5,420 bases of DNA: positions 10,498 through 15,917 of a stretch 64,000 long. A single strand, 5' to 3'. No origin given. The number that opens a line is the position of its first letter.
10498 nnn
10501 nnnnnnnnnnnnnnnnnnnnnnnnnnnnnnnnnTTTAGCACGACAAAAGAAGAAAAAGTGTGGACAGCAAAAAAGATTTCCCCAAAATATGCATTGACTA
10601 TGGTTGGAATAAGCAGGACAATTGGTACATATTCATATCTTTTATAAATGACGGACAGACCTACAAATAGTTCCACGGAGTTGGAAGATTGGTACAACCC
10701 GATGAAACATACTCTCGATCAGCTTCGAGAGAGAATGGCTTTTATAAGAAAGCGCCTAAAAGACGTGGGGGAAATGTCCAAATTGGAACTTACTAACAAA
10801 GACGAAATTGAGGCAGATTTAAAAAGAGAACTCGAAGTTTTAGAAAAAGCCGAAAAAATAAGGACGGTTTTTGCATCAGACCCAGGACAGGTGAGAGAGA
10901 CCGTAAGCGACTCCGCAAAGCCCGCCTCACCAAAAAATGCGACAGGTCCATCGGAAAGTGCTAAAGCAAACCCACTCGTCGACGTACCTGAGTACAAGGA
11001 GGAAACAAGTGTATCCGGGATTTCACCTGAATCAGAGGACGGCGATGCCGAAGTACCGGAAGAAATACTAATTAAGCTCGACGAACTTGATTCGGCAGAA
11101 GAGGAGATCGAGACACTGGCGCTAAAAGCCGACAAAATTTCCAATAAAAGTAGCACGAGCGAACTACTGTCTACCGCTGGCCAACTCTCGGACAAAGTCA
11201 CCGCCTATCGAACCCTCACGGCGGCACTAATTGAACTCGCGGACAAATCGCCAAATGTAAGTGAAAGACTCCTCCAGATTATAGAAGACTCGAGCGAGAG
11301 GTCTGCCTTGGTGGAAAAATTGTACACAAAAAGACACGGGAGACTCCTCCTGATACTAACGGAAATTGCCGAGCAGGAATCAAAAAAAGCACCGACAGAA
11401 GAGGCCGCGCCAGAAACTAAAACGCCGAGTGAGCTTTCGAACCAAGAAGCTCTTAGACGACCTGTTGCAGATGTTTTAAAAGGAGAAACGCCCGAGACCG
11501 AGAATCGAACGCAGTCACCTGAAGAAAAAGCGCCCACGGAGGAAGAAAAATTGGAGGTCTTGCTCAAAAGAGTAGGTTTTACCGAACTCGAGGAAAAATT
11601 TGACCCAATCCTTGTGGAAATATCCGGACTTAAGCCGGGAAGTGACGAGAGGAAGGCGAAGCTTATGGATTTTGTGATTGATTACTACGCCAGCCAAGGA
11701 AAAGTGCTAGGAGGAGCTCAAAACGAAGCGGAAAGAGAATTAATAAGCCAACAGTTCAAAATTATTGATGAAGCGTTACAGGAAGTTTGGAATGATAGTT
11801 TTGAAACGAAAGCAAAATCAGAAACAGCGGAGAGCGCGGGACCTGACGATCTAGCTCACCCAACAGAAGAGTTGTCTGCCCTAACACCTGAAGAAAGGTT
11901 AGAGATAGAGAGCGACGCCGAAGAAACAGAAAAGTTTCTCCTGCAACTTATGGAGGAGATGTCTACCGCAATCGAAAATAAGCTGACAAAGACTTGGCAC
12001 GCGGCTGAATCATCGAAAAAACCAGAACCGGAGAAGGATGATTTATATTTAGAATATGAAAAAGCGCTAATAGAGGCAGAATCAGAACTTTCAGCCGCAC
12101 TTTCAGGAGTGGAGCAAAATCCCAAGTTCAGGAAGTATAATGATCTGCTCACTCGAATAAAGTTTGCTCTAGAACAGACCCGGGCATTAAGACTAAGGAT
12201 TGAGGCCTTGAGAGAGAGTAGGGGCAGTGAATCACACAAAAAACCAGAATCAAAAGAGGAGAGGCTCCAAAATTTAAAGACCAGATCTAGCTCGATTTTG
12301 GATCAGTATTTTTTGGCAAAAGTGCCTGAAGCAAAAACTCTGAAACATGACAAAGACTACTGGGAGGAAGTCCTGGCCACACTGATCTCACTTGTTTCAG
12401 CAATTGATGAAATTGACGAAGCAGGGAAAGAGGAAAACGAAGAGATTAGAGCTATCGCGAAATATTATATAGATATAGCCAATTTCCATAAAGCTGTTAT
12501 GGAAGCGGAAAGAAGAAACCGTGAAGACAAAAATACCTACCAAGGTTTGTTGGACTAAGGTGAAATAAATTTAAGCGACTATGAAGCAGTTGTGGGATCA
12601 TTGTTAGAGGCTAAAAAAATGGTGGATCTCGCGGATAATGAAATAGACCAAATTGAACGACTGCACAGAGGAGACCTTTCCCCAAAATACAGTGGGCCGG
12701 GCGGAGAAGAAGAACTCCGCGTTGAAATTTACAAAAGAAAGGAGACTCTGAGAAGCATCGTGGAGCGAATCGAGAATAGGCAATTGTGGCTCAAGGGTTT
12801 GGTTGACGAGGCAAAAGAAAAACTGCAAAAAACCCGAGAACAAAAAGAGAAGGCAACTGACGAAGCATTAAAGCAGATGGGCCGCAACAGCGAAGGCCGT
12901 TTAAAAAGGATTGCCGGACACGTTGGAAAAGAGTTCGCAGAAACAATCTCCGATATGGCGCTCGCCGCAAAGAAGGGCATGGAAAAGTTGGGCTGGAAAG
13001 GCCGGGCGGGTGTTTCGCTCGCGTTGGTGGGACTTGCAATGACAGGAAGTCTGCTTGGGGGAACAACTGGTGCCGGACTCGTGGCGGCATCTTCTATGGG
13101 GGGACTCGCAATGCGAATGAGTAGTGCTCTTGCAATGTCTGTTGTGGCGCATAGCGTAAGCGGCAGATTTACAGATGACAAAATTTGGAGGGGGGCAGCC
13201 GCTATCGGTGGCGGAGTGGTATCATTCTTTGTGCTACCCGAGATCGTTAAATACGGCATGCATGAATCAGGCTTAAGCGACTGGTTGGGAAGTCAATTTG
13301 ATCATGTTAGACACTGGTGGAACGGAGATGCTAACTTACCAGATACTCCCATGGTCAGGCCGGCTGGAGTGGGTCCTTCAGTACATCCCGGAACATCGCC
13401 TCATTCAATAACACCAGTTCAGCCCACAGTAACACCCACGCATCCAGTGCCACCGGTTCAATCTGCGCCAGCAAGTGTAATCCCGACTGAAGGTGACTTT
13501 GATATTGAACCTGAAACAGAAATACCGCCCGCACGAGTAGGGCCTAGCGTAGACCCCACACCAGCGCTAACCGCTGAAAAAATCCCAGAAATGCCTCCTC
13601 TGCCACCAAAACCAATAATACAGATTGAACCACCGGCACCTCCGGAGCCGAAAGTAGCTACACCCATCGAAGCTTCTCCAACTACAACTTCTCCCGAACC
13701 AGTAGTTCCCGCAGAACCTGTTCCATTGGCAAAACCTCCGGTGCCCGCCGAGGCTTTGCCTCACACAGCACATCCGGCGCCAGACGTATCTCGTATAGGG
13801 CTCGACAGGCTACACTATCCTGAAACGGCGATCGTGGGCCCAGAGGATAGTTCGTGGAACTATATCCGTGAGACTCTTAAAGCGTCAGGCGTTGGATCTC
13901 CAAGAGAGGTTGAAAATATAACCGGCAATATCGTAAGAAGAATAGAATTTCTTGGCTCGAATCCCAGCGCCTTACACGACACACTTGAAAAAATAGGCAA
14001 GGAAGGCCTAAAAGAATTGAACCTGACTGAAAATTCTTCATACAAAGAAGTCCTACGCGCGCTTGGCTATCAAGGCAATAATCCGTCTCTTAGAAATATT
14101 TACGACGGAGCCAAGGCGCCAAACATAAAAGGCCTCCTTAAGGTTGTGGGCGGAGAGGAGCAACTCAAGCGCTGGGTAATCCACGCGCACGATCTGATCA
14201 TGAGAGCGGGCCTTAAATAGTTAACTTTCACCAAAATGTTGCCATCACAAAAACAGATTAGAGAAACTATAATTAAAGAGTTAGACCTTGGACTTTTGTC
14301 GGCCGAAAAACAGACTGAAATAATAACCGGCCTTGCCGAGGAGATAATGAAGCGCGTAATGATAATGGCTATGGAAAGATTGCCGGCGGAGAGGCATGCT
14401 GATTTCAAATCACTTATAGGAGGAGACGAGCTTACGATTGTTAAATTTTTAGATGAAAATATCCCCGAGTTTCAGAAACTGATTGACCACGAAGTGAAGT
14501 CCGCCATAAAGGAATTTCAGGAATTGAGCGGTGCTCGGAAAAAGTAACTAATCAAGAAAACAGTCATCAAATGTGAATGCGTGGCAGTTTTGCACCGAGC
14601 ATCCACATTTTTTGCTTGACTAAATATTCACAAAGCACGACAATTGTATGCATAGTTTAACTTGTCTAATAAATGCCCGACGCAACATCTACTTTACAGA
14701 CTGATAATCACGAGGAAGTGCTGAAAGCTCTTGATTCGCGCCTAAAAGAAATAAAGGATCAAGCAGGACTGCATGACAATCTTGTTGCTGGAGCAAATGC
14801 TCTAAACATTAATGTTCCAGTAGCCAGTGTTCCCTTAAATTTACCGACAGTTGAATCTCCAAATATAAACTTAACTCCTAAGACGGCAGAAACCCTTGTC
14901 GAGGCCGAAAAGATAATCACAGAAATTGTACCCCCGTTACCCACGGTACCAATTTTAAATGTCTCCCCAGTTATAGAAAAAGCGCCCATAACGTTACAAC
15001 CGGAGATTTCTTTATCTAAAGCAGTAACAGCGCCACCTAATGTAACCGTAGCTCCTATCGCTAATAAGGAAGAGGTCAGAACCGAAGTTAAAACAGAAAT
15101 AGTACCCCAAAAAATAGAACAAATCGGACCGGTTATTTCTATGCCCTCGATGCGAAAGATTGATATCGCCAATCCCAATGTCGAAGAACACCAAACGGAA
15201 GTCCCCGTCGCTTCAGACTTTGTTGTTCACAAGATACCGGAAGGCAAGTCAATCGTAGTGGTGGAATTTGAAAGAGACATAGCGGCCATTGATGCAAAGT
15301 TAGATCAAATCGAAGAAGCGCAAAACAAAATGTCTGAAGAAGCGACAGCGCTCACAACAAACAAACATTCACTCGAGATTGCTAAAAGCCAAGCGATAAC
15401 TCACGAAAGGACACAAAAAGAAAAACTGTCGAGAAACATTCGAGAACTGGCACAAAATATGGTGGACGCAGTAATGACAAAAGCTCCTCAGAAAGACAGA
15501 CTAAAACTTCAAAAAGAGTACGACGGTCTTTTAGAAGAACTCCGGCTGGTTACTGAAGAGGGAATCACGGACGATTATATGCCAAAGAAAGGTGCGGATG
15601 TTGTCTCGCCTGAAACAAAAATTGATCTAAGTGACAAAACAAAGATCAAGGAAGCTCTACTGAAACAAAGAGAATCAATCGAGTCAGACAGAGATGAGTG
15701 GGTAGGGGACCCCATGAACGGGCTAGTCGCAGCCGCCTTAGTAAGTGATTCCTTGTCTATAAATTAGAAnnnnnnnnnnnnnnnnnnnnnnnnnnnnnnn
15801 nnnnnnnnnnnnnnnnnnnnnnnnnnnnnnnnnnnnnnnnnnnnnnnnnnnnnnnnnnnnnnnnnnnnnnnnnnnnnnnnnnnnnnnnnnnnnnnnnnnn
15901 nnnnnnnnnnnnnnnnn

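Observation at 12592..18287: Three tandem 'large glycine-zipper/coiled-coil protein + small acidic ~100-aa paralogue' cassettes next to a VirD4-like coupling ATPase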

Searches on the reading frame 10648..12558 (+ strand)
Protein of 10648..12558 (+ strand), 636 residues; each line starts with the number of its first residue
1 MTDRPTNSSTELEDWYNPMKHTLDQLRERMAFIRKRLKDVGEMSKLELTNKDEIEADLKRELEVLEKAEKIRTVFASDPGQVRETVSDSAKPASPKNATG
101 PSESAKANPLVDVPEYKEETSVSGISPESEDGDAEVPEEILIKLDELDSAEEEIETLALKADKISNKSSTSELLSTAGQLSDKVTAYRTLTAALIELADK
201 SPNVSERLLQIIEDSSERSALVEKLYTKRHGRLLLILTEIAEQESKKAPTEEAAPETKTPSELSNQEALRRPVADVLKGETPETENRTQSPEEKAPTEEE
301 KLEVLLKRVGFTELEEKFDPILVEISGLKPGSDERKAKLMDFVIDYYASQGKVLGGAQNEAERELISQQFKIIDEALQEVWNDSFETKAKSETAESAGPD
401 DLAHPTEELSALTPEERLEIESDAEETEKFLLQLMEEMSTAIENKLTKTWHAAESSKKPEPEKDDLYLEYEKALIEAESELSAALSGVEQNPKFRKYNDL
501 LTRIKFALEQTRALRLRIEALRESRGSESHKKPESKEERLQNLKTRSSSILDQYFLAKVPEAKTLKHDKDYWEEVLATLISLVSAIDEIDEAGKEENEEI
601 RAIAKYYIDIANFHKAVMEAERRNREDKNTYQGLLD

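Call 3: search_protein_families(library=pfam, proteins=[window:10648-12558:+], max_evalue=1)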
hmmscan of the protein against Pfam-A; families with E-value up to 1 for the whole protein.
window:10648-12558:+ (636 aa): 3 families
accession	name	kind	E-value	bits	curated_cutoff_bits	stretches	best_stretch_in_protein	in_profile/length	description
PF11328.14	DUF3130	-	0.012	16.3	25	0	576-608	46-78/89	Protein of unknown function (DUF3130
PF20543.3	CowN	-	0.062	14.3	27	0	190-230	10-50/94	N2-fixation sustaining protein CowN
PF14775.11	NYD-SP28_assoc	-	0.5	10.9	27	0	495-522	26-53/60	Sperm tail C-terminal domain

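Call 46: search_protein_families(library=ncbifam, proteins=[window:10648-12558:+], max_evalue=0.1)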
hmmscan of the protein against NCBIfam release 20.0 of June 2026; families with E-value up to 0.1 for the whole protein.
window:10648-12558:+ (636 aa): 0 families

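Call 102: search_protein_families(library=padloc, proteins=[window:10648-12558:+], max_evalue=0.01)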
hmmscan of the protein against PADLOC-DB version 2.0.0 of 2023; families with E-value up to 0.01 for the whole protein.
window:10648-12558:+ (636 aa): 0 families

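Call 103: search_protein_families(library=phrogs, proteins=[window:10648-12558:+], max_evalue=0.01)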
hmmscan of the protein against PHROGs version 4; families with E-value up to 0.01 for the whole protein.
window:10648-12558:+ (636 aa): 1 family
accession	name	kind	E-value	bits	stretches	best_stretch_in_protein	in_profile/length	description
phrog_5476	-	unknown function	0.0068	17.8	0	545-608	18-81/103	-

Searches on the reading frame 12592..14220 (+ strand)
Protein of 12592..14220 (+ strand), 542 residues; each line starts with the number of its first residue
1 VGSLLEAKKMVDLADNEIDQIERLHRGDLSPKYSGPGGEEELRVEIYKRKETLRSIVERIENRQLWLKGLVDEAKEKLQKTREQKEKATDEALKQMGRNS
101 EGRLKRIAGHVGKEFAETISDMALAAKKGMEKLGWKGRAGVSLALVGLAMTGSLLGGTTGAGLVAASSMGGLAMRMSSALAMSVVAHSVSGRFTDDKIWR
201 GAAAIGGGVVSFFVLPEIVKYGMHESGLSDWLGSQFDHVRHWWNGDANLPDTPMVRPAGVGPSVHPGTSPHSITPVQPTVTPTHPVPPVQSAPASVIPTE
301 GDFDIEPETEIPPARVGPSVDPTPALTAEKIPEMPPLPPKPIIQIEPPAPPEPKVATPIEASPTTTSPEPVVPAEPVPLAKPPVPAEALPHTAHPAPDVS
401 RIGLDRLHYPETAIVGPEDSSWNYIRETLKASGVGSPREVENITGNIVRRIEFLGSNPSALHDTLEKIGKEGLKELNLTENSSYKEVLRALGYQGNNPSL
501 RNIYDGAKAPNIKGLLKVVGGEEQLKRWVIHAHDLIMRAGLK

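Call 3: search_protein_families(library=pfam, proteins=[window:12592-14220:+], max_evalue=1)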
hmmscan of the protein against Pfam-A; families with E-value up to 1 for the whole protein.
window:12592-14220:+ (542 aa): 2 families
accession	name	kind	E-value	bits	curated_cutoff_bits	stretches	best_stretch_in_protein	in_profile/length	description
PF17511.7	Mobilization_B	-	0.073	13.9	27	1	50-146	10-104/136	Mobilization protein B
PF14992.11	TMCO5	-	0.42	10.3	32.2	1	19-110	31-124/280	TMCO5 family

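Call 46: search_protein_families(library=ncbifam, proteins=[window:12592-14220:+], max_evalue=0.1)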
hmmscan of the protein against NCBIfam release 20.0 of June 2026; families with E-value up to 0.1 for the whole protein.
window:12592-14220:+ (542 aa): 0 families

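Call 66: search_solved_structures(query=window:12592-14220:+, max_evalue=1)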
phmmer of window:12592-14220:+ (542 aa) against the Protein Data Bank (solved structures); distinct sequences matched with E-value up to 1: 2.
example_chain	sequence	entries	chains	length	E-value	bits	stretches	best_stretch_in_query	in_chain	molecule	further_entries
9k5p_A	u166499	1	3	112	0.73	11.5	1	25-93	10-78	C3-Zn2-HEHE-19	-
6ywe_M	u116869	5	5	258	0.9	11.2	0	283-338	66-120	bL19m | Mitochondrial ribosomal protein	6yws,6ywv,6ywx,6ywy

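Call 102: search_protein_families(library=padloc, proteins=[window:12592-14220:+], max_evalue=0.01)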
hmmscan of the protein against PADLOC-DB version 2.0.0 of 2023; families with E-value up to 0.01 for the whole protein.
window:12592-14220:+ (542 aa): 1 family
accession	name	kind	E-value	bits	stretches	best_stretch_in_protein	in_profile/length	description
PDLC03841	LeoBC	-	3.4e-05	21.2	1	54-196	375-507/601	-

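Call 103: search_protein_families(library=phrogs, proteins=[window:12592-14220:+], max_evalue=0.01)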
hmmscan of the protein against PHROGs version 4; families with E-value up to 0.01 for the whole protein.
window:12592-14220:+ (542 aa): 0 families

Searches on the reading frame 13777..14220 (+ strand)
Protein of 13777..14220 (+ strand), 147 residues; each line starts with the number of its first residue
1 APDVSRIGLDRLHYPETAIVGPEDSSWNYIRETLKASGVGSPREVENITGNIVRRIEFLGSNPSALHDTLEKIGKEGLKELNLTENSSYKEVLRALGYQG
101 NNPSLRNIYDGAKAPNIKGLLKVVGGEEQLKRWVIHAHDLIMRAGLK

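Call 87: predict_structure(protein=window:13777-14220:+)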
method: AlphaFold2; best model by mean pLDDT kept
length: 147 residues; sequences in the alignment: 1
mean_pLDDT: 45.5   pTM: 0.34
mean pLDDT of the five models: 45.5, 44.7, 43.8, 43.5, 38.0
residues with pLDDT >= 90: 0; 70-90: 1; 50-70: 42; < 50: 104
segments of 3 or more residues with pLDDT < 50: 1-30, 36-39, 47-71, 96-105, 122-131, 133-147
pLDDT, mean of each block of 10 residues (from residue 1): 29 32 42 47 50 44 42 51 61 51 49 55 46 45 34
secondary structure, 60 per line:
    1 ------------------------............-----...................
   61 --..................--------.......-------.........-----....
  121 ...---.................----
elements in order: H25-36 H42-60 H63-80 H89-95 H103-111 H117-123 H127-143

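Call 98: search_protein_families(library=pfam, proteins=[window:13780-14217:+], max_evalue=10)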
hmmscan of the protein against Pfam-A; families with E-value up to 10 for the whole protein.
seq(146 aa): 0 families

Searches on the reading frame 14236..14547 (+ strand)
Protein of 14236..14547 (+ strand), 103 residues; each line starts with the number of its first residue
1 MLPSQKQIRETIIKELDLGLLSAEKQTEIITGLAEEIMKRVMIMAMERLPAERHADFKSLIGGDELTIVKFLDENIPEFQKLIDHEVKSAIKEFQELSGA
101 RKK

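Call 3: search_protein_families(library=pfam, proteins=[window:14236-14547:+], max_evalue=1)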
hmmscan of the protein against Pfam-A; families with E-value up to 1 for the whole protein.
window:14236-14547:+ (103 aa): 1 family
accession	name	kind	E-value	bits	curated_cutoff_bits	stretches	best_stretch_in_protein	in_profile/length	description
PF18908.5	DUF5663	-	0.022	15.8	23.7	1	12-92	1-82/84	Protein of unknown function (DUF5663)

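Call 46: search_protein_families(library=ncbifam, proteins=[window:14236-14547:+], max_evalue=0.1)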
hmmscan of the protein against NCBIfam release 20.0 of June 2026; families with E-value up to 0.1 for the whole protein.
window:14236-14547:+ (103 aa): 0 families

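Call 102: search_protein_families(library=padloc, proteins=[window:14236-14547:+], max_evalue=0.01)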
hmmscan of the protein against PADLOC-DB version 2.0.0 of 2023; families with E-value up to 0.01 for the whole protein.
window:14236-14547:+ (103 aa): 0 families

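Call 103: search_protein_families(library=phrogs, proteins=[window:14236-14547:+], max_evalue=0.01)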
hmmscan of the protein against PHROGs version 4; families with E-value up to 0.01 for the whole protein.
window:14236-14547:+ (103 aa): 0 families

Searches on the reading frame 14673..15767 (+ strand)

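Call 3: search_protein_families(library=pfam, proteins=[window:14673-15767:+], max_evalue=1)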
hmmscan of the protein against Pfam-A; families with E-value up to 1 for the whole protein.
window:14673-15767:+ (364 aa): 7 families
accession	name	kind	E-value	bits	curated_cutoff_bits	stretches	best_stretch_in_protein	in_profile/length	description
PF14181.11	YqfQ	-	0.032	14.9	27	1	129-253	55-155/166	YqfQ-like protein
PF13713.11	BRX_N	-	0.032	14.4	24.5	1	14-31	10-27/37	Transcription factor BRX N-terminal domain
PF25269.1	DUF7867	-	0.043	13.6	27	1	150-294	36-172/283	Domain of unknown function (DUF7867)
PF23835.1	DUF7205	-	0.07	13.3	27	1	261-306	62-107/128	Domain of unknown function (DUF7205)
PF25194.1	DPC3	-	0.15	12.1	27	1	191-263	73-141/196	Diatom pyrenoid component 3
PF11744.14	ALMT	-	0.77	9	20.6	0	130-294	288-448/471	Aluminium activated malate transporter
PF01496.24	V_ATPase_I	-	0.82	7.9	30.7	0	161-269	37-144/815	V-type ATPase 116kDa subunit family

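Call 46: search_protein_families(library=ncbifam, proteins=[window:14673-15767:+], max_evalue=0.1)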
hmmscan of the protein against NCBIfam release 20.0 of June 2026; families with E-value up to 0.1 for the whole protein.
window:14673-15767:+ (364 aa): 0 families

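Call 102: search_protein_families(library=padloc, proteins=[window:14673-15767:+], max_evalue=0.01)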
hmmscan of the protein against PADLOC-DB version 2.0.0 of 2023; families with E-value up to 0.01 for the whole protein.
window:14673-15767:+ (364 aa): 0 families

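Call 103: search_protein_families(library=phrogs, proteins=[window:14673-15767:+], max_evalue=0.01)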
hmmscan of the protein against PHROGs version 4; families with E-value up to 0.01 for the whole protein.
window:14673-15767:+ (364 aa): 0 families
